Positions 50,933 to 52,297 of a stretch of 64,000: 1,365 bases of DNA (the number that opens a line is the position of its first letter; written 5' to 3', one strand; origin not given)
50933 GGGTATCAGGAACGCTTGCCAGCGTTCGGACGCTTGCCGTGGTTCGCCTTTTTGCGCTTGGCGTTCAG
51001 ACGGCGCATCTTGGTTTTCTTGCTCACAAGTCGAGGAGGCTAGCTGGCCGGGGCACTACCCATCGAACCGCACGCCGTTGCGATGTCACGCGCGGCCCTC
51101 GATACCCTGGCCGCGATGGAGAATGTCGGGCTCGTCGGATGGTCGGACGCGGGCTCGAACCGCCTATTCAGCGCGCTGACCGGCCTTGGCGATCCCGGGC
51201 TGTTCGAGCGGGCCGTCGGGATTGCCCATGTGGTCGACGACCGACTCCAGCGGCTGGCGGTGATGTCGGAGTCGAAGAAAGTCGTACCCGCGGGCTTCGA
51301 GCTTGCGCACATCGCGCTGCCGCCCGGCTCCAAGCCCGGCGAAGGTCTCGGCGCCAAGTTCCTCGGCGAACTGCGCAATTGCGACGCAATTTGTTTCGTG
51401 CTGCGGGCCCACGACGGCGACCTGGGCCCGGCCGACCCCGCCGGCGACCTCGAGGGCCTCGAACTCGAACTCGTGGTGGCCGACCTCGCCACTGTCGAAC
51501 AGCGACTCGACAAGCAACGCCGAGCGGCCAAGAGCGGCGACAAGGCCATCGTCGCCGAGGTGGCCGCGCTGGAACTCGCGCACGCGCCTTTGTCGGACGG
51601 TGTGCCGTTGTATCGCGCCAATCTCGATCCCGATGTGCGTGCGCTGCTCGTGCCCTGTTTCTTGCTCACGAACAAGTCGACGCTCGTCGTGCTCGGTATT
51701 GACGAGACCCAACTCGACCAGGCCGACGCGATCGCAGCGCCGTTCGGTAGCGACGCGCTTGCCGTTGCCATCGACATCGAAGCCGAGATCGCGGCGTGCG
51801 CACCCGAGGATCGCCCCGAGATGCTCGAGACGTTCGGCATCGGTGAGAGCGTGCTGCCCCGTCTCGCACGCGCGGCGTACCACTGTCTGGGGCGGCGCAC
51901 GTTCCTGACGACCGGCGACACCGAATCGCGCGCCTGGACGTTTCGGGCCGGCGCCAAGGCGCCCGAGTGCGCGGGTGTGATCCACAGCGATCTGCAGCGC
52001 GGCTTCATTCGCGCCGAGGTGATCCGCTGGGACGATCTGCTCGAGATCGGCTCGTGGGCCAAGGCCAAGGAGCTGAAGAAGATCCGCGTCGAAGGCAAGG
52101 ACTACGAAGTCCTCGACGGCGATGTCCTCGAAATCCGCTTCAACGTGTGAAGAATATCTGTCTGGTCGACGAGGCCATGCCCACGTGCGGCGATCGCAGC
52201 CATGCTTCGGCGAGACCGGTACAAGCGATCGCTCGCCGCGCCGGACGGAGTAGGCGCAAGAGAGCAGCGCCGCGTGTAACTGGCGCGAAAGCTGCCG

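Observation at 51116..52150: YchF paralog with degenerate nucleotide-binding motifs (a candidate pseudo-GTPase)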

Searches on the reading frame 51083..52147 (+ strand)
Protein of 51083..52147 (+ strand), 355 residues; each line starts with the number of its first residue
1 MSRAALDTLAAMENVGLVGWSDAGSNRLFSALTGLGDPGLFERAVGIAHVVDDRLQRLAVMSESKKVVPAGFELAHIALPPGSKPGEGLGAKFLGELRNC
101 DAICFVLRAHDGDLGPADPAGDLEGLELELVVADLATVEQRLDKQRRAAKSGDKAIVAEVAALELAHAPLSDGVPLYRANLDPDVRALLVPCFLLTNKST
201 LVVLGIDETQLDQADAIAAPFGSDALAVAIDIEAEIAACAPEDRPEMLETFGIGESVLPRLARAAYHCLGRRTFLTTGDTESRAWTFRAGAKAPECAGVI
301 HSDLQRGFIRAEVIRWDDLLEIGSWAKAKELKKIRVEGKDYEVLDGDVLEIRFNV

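Call 3: search_protein_families(library=pfam, proteins=[window:51083-52147:+], max_evalue=1)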
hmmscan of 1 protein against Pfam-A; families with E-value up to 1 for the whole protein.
window:51083-52147:+ (355 aa): 2 families
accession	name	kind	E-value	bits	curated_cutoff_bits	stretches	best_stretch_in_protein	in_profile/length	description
PF06071.19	YchF-GTPase_C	-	4.2e-33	113.8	27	1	273-354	3-84/84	Protein of unknown function (DUF933)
PF02824.27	TGS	-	0.066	13.7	22.2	1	287-351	13-58/60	TGS domain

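Call 4: search_protein_families(library=ncbifam, proteins=[window:51083-52147:+], max_evalue=1)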
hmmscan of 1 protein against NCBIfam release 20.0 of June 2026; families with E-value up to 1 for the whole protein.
window:51083-52147:+ (355 aa): 6 families
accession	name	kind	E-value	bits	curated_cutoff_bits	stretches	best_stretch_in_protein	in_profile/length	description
TIGR00092.1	TIGR00092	equivalog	3.4e-68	230.4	279.2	1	14-355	4-368/368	redox-regulated ATPase YchF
NF007171.0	PRK09602.1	subfamily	1.2e-07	30.9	387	1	79-161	83-173/397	YchF-related putative GTPase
NF008954.1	PRK12296.1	equivalog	0.00022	19.8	377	1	9-134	156-270/470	GTPase ObgE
TIGR02729.1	Obg_CgtA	equivalog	0.0031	16.6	280.25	1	81-130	217-264/329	Obg family GTPase CgtA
NF008956.1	PRK12299.1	equivalog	0.014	14.4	300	1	82-143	219-268/327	GTPase ObgE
NF008955.0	PRK12297.1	equivalog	0.15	10.9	406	0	82-131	220-267/429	GTPase ObgE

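Call 5: search_solved_structures(query=window:51083-52147:+, max_evalue=0.01, show_alignments=2)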
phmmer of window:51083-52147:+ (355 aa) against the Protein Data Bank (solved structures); distinct sequences matched with E-value up to 0.01: 7.
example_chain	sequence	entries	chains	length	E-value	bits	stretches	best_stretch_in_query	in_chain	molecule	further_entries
2dby_A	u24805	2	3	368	4e-63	217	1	14-354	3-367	GTP-binding protein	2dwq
1jal_A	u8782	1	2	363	1e-57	199.2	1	15-355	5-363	YchF protein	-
8kie_y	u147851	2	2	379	1.1e-57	199.2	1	15-355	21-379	Ribosome-binding ATPase YchF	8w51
7y9i_A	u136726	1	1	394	2.1e-39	139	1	6-355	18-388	Obg-like ATPase 1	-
5ee0_A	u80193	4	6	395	2.2e-36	129.1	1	8-355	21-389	Obg-like ATPase 1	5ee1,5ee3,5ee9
2ohf_A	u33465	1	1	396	1.1e-33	120.2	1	15-354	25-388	GTP-binding protein 9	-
1ni3_A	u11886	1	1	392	2.7e-27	99.2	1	15-349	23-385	YchF GTP-binding protein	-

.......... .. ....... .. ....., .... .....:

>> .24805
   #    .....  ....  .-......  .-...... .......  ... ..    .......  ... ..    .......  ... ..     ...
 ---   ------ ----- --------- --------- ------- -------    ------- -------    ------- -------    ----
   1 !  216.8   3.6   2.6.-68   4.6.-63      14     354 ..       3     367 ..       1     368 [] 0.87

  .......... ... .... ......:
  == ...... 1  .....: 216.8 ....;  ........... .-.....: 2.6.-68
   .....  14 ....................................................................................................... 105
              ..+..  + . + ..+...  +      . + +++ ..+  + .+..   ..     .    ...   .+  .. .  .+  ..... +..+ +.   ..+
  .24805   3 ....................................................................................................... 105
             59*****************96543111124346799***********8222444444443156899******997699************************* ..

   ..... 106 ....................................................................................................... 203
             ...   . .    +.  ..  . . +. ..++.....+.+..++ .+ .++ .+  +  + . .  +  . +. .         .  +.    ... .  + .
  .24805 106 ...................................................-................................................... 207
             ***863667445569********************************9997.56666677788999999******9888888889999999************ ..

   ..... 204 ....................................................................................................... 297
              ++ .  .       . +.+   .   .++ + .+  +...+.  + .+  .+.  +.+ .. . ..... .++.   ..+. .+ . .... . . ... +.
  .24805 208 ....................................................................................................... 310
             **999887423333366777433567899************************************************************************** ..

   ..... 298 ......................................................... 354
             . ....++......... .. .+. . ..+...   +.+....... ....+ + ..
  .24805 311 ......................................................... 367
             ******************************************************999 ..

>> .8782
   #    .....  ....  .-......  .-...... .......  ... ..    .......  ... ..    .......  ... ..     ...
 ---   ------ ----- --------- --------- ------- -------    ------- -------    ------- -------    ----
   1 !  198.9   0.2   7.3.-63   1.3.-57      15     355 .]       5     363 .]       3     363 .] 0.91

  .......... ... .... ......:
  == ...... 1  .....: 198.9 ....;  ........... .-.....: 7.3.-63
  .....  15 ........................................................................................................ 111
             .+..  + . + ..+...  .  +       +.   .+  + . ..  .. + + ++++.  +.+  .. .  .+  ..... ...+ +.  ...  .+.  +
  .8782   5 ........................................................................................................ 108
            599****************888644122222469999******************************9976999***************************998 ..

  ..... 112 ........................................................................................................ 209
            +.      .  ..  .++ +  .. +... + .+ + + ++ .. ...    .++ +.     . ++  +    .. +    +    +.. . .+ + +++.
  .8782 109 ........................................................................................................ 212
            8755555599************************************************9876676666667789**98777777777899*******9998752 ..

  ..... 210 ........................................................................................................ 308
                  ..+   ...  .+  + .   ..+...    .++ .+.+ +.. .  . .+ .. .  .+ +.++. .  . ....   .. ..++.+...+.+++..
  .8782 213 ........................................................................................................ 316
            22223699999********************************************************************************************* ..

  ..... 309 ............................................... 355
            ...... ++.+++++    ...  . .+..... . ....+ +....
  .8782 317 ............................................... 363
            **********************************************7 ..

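Call 6: find_homologous_proteins(query=window:51083-52147:+, max_evalue=1e-10)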
Query window:51083-52147:+ (355 aa): 7605 proteins with E <= 1e-10 among 8000 candidates; the best 120 are listed.
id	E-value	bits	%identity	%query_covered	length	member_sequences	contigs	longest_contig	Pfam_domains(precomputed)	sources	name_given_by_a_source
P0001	3.9e-229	778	100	100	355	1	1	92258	PF06071.20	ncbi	-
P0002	1.8e-193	660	88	97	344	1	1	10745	PF06071.20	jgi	jgi:GTP-binding protein YchF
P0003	5.8e-193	659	88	97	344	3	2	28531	PF06071.20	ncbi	-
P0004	1.1e-192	658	87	97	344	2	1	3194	PF06071.20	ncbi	ncbi:MAG TPA: DUF933 domain-containing protein [Acidimicrobiia bacterium]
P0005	2.6e-191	653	87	97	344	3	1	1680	PF06071.20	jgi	jgi:GTP-binding protein YchF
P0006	2.4e-183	627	84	97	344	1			PF06071.20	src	-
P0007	1.7e-179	614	82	97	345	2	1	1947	PF06071.20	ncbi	-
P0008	2.8e-177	607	84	97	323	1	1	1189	PF06071.20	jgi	jgi:hypothetical protein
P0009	4.6e-174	597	80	97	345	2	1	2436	PF06071.20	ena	-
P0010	1.0e-172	592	77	97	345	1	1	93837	PF06071.20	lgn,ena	-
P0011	2.2e-171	588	78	97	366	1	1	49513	PF06071.20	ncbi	-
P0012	5.2e-168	577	78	97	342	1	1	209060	PF06071.20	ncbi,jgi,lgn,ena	-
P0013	1.2e-161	556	76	97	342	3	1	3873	PF06071.20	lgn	-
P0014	3.9e-161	554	76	97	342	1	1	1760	PF06071.20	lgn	-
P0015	1.3e-159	549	75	97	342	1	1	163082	PF06071.20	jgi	jgi:GTP-binding protein YchF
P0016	4.5e-159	547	74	97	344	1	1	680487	PF06071.20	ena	-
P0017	4.7e-159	547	74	97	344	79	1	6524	PF06071.20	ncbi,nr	ncbi:MAG: ribosome-binding ATPase [Actinomycetota bacterium]|nr:ribosome-binding ATPase [Actinomycet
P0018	8.1e-159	547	73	97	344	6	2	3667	PF06071.20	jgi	jgi:GTP-binding protein YchF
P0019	3.1e-155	535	72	97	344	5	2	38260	PF06071.20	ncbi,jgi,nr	ncbi:MAG TPA: DUF933 domain-containing protein [Acidimicrobiia bacterium]|jgi:hypothetical protein|n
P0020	1.6e-154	532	74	97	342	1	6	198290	PF06071.20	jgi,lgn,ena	jgi:GTP-binding protein YchF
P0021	1.2e-153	529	73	97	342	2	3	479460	PF06071.20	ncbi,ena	-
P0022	2.2e-153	529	73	97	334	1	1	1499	PF06071.20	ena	-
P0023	2.5e-153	528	74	97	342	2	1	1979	PF06071.20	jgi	jgi:hypothetical protein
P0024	1.4e-147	510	71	97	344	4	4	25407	PF06071.20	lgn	-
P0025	2.8e-147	509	72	97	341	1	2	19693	PF06071.20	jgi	jgi:ribosome-binding ATPase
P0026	1.1e-146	507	73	97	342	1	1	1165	PF06071.20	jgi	jgi:ribosome-binding ATPase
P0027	1.3e-146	506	72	97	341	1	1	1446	PF06071.20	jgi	jgi:ribosome-binding ATPase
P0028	4.8e-146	505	72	97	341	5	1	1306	PF06071.20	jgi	jgi:GTP-binding protein YchF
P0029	1.3e-145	503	71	97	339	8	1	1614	PF06071.20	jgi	jgi:GTP-binding protein YchF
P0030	4.5e-145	501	70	97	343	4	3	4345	PF06071.20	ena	-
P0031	9.5e-145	500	72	97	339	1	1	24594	PF06071.20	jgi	jgi:hypothetical protein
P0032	1.2e-144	500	71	97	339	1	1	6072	PF06071.20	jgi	jgi:hypothetical protein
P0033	1.5e-144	500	70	97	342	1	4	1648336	PF06071.20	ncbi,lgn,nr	ncbi:MAG: YchF family ATPase [Acidimicrobiia bacterium]|nr:YchF family ATPase [Acidimicrobiia bacter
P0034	1.9e-144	499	71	97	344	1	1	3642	PF06071.20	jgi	jgi:ribosome-binding ATPase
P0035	4.0e-144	498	72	97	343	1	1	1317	PF06071.20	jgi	jgi:GTP-binding protein YchF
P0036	6.1e-144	498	70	97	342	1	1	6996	PF06071.20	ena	-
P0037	9.8e-144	497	71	97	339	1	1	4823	PF06071.20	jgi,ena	-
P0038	1.5e-143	496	70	97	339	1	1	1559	PF06071.20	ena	-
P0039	1.6e-143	496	70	97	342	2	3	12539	PF06071.20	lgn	-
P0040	2.0e-143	496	69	97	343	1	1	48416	PF06071.20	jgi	jgi:GTP-binding protein YchF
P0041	2.4e-143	496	71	97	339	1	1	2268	PF06071.20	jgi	jgi:GTP-binding protein YchF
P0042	2.7e-143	496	71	97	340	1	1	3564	PF06071.20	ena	-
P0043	3.4e-143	495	72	97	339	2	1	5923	PF06071.20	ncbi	-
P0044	4.0e-143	495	72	97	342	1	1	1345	PF06071.20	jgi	-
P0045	4.6e-143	495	68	97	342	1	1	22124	PF06071.20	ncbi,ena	-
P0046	4.7e-143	495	71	97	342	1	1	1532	PF06071.20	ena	-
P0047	4.8e-143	495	71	97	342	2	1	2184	PF06071.20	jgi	jgi:hypothetical protein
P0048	5.8e-143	494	71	97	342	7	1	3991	PF06071.20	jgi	-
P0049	6.2e-143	494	72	97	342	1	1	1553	PF06071.20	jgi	-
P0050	6.3e-143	494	69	97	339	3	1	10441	PF06071.20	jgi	jgi:GTP-binding protein YchF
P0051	6.7e-143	494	71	97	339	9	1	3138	PF06071.20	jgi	jgi:GTP-binding protein YchF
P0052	8.6e-143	494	71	97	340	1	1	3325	PF06071.20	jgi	jgi:ribosome-binding ATPase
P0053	9.0e-143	494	69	97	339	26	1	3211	PF06071.20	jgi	-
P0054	1.1e-142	494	70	97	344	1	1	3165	PF06071.20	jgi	jgi:GTP-binding protein YchF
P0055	1.1e-142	493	71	97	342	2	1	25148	PF06071.20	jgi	jgi:GTP-binding protein YchF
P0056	1.1e-142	493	71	97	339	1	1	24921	PF06071.20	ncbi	-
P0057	1.1e-142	493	71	97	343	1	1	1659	PF06071.20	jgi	jgi:GTP-binding protein YchF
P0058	1.2e-142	493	70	97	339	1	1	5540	PF06071.20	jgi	jgi:hypothetical protein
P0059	1.3e-142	493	71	97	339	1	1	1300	PF06071.20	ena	-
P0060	1.7e-142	493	71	97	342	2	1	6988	PF06071.20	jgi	-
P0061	2.0e-142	493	69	97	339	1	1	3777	PF06071.20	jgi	jgi:GTP-binding protein YchF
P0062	2.0e-142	493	71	97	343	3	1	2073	PF06071.20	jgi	jgi:hypothetical protein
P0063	2.2e-142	492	71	97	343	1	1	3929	PF06071.20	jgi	jgi:GTP-binding protein YchF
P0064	3.9e-142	492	68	97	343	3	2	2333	PF06071.20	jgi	jgi:GTP-binding protein YchF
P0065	4.2e-142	492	71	97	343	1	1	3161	PF06071.20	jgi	jgi:ribosome-binding ATPase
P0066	4.9e-142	491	70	97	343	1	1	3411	PF06071.20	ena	-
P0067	5.3e-142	491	70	97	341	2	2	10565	PF06071.20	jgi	jgi:GTP-binding protein YchF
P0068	5.5e-142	491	70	97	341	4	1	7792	PF06071.20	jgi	jgi:GTP-binding protein YchF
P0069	5.5e-142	491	70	97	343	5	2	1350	PF06071.20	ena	-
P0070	6.8e-142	491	70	97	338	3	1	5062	PF06071.20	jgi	jgi:GTP-binding protein YchF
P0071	1.1e-141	490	71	97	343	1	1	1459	PF06071.20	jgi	jgi:GTP-binding protein YchF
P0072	1.1e-141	490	70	97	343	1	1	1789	PF06071.20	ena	-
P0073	1.2e-141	490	70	97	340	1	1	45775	PF06071.20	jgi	jgi:ribosome-binding ATPase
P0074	1.4e-141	490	70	96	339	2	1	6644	PF06071.20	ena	-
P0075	2.1e-141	489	70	97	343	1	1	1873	PF06071.20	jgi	-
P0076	2.6e-141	489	68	97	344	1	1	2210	PF06071.20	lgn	-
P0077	2.8e-141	489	69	97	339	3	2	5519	PF06071.20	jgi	-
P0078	2.9e-141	489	70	97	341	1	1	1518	PF06071.20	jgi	jgi:GTP-binding protein YchF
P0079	2.9e-141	489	70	97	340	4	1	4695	PF06071.20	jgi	jgi:ribosome-binding ATPase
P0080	2.9e-141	489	69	97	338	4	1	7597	PF06071.20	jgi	jgi:GTP-binding protein YchF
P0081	3.3e-141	489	68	97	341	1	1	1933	PF06071.20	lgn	-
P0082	3.4e-141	489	68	97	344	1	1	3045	PF06071.20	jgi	jgi:ribosome-binding ATPase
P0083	5.2e-141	488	70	97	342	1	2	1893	PF06071.20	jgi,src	-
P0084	5.2e-141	488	71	97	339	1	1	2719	PF06071.20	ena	-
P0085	6.2e-141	488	71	97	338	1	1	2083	PF06071.20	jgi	jgi:GTP-binding protein YchF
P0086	7.5e-141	487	70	97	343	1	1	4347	PF06071.20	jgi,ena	-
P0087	8.0e-141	487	70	97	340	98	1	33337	PF06071.20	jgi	jgi:GTP-binding protein YchF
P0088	1.2e-140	487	69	97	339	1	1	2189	PF06071.20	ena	-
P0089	1.4e-140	487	69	97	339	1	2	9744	PF06071.20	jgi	jgi:hypothetical protein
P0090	1.7e-140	486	69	97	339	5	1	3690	PF06071.20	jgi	-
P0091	2.9e-140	486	69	97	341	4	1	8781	PF06071.20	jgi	jgi:GTP-binding protein YchF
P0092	3.6e-140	485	69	97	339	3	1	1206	PF06071.20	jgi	jgi:ribosome-binding ATPase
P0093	3.7e-140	485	70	97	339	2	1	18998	PF06071.20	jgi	-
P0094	4.4e-140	485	70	97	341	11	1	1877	PF06071.20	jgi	jgi:ribosome-binding ATPase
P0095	8.3e-140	484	69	97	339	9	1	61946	PF06071.20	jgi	jgi:GTP-binding protein YchF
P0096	8.7e-140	484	68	97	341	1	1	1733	PF06071.20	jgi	jgi:ribosome-binding ATPase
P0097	9.9e-140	484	70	97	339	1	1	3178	PF06071.20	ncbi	-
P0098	1.2e-139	484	70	97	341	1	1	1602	PF06071.20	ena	-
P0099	1.2e-139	483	69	97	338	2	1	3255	PF06071.20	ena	-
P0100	1.4e-139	483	68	97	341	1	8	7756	PF06071.20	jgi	jgi:ribosome-binding ATPase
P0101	1.5e-139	483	69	97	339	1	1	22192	PF06071.20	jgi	jgi:GTP-binding protein YchF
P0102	1.5e-139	483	68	97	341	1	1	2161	PF06071.20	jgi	jgi:ribosome-binding ATPase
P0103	1.5e-139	483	67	97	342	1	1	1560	PF06071.20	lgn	-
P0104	1.7e-139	483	68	99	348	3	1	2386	PF06071.20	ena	-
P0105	1.9e-139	483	68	97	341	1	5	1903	PF06071.20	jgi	jgi:ribosome-binding ATPase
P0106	2.1e-139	483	70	97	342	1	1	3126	PF06071.20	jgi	jgi:GTP-binding protein YchF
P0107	2.3e-139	483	69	97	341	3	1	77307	PF06071.20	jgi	jgi:ribosome-binding ATPase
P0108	2.3e-139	483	68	97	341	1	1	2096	PF06071.20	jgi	jgi:hypothetical protein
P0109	2.4e-139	482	69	97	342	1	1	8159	PF06071.20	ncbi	-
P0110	2.7e-139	482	70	97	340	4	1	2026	PF06071.20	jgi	jgi:ribosome-binding ATPase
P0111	2.9e-139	482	70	97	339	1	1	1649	PF06071.20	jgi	jgi:GTP-binding protein YchF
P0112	3.2e-139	482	69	97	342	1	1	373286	PF06071.20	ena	-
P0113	3.2e-139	482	70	97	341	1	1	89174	PF06071.20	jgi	jgi:GTP-binding protein YchF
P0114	3.3e-139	482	69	97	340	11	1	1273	PF06071.20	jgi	jgi:ribosome-binding ATPase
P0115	4.5e-139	482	70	97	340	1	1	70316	PF06071.20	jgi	jgi:GTP-binding protein YchF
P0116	4.9e-139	481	69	98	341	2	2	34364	PF06071.20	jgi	-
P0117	5.3e-139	481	69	97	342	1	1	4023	PF06071.20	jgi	jgi:GTP-binding protein YchF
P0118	6.4e-139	481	68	97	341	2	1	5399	PF06071.20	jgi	jgi:GTP-binding protein YchF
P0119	6.6e-139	481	69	97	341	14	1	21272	PF06071.20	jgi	jgi:GTP-binding protein YchF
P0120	7.5e-139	481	68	97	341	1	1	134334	PF06071.20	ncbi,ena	-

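Call 11: find_encoding_contigs(protein=P0001, flank=10000, max_places=3)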
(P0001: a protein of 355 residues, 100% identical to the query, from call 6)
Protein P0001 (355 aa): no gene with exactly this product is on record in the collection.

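Call 12: find_encoding_contigs(protein=P0033, flank=10000, max_places=3)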
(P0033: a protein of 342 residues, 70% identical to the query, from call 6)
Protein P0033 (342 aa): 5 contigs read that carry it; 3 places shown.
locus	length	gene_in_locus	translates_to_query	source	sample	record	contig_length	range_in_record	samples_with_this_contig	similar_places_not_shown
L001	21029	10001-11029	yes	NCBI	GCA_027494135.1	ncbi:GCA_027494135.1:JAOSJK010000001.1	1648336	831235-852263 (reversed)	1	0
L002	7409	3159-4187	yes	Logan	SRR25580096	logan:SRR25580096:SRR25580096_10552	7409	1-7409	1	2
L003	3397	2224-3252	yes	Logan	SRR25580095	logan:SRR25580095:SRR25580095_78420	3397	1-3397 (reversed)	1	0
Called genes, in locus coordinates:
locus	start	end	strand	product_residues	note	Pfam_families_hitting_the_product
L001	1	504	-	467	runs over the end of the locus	PF03007:WS_DGAT_cat, PF06974:WS_DGAT_C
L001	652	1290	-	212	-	PF04311:DUF459, PF13472:Lipase_GDSL_2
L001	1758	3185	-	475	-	PF03062:MBOAT, PF13813:MBOAT_2 (weak)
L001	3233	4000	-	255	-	PF00378:ECH_1, PF16113:ECH_2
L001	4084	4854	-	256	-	PF04402:SIMPL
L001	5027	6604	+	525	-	PF00701:DHDPS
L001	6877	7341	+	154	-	PF13622:4HBT_3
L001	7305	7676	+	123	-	PF20789:4HBT_3C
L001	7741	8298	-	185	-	-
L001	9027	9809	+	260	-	PF03649:UPF0014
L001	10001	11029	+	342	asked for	PF06071:YchF-GTPase_C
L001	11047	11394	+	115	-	PF02643:DUF192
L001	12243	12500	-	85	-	PF04014:MazE_antitoxin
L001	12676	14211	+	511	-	PF00133:tRNA-synt_1, PF01406:tRNA-synt_1e (weak), PF09334:tRNA-synt_1g, PF00133:tRNA-synt_1, PF19303:Anticodon_3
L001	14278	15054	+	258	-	PF01026:TatD_DNase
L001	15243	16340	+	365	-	PF07501:G5, PF03330:DPBB_1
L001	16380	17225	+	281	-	PF00398:RrnaAD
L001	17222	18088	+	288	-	PF00288:GHMP_kinases_N, PF08544:GHMP_kinases_C (weak)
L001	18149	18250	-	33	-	-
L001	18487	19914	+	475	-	PF00483:NTP_transferase, PF01128:IspD, PF12804:NTP_transf_3, PF25087:GMPPB_C (faint), PF25084:LbH_EIF2B (weak), PF00132:Hexapep (weak)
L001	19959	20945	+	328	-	PF13793:Pribosyltran_N, PF00156:Pribosyltran, PF14572:Pribosyl_synth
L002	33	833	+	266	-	PF13622:4HBT_3, PF20789:4HBT_3C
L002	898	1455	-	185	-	-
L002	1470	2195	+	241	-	PF00005:ABC_tran, PF13304:AAA_21 (faint)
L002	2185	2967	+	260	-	PF03649:UPF0014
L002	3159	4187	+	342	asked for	PF06071:YchF-GTPase_C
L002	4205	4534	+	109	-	PF02643:DUF192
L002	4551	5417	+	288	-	PF00590:TP_methylase, PF23016:RsmI_C (weak)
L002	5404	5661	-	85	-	PF04014:MazE_antitoxin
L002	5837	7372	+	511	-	PF00133:tRNA-synt_1, PF01406:tRNA-synt_1e (weak), PF09334:tRNA-synt_1g, PF00133:tRNA-synt_1, PF19303:Anticodon_3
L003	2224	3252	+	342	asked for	PF06071:YchF-GTPase_C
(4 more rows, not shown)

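Call 18: search_protein_representatives(protein=window:51116-52147:+)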
Query: 344 residues. Proteins with E-value up to 0.001 (for the whole library): 11056; up to 1e-10: 6468; up to 1e-30: 1548. The best 150 are listed.
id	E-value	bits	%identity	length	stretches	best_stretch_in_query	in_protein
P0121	3.0e-126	437.7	65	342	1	1-344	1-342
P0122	1.7e-102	359.6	57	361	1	2-344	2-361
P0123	4.7e-89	315.4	50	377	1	3-344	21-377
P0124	6.9e-88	311.6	57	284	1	70-344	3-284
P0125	6.9e-72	259.0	41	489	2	68-344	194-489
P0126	7.3e-72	258.9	56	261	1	96-340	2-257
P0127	4.9e-70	252.9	56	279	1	6-263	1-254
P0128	6.9e-70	252.4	64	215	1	1-219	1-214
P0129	7.3e-70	252.3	56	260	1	1-253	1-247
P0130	4.7e-69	249.7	69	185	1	160-344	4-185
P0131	2.1e-67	244.2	44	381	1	2-344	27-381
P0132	7.5e-67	242.4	65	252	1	158-342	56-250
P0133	2.4e-66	240.7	44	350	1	1-343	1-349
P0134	3.4e-66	240.2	47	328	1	1-343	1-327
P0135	1.9e-65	237.8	45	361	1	1-344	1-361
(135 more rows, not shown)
